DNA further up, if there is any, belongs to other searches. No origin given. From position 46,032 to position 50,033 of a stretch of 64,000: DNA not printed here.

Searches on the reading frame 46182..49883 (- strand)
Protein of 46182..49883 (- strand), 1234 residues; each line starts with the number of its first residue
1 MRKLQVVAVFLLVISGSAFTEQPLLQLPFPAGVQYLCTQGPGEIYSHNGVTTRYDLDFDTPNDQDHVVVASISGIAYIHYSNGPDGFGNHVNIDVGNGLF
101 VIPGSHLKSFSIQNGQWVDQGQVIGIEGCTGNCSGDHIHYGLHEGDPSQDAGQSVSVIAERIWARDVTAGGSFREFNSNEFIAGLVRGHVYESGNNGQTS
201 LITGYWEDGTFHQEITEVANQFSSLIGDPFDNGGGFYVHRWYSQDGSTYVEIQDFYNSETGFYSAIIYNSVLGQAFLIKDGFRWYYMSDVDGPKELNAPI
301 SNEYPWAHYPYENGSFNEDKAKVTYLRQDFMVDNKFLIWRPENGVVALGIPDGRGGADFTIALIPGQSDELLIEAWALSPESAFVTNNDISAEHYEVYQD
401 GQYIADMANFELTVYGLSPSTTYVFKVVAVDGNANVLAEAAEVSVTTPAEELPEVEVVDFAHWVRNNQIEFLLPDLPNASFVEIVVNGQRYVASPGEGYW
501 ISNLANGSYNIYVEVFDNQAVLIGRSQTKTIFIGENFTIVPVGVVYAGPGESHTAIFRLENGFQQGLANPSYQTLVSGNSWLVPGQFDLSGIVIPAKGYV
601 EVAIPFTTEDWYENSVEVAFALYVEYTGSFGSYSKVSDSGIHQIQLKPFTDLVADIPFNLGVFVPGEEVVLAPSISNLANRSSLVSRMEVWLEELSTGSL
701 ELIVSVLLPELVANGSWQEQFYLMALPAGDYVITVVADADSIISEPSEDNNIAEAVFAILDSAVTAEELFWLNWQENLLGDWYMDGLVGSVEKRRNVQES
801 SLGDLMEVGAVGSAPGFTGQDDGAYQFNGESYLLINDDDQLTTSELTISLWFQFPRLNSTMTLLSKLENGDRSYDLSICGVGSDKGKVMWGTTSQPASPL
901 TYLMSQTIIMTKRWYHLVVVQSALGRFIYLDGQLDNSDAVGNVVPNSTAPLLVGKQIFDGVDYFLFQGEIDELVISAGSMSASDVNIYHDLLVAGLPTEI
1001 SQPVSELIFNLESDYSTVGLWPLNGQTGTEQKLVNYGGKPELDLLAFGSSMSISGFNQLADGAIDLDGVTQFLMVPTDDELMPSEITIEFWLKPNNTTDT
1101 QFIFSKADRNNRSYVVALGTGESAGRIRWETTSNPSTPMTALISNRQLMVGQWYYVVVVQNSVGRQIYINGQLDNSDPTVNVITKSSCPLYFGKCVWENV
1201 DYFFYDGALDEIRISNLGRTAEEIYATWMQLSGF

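Call 86: search_protein_families(library=pfam, proteins=[window:46182-49883:-], max_evalue=0.001)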
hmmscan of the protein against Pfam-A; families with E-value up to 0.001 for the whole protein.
window:46182-49883:- (1234 aa): 4 families
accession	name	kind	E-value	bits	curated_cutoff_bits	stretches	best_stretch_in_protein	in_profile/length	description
PF13385.13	Laminin_G_3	-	7.7e-42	143.4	27.6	2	1070-1224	4-150/151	Concanavalin A-like lectin/glucanases superfamily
PF01551.29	Peptidase_M23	-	1e-11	45.3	28.7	1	57-147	7-92/96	Peptidase family M23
PF07705.17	CARDB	-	3e-06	27.8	22.7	1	651-753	3-99/101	CARDB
PF14108.11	ABA4-like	-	0.00044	21.1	27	0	898-934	65-101/127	ABA DEFICIENT 4-like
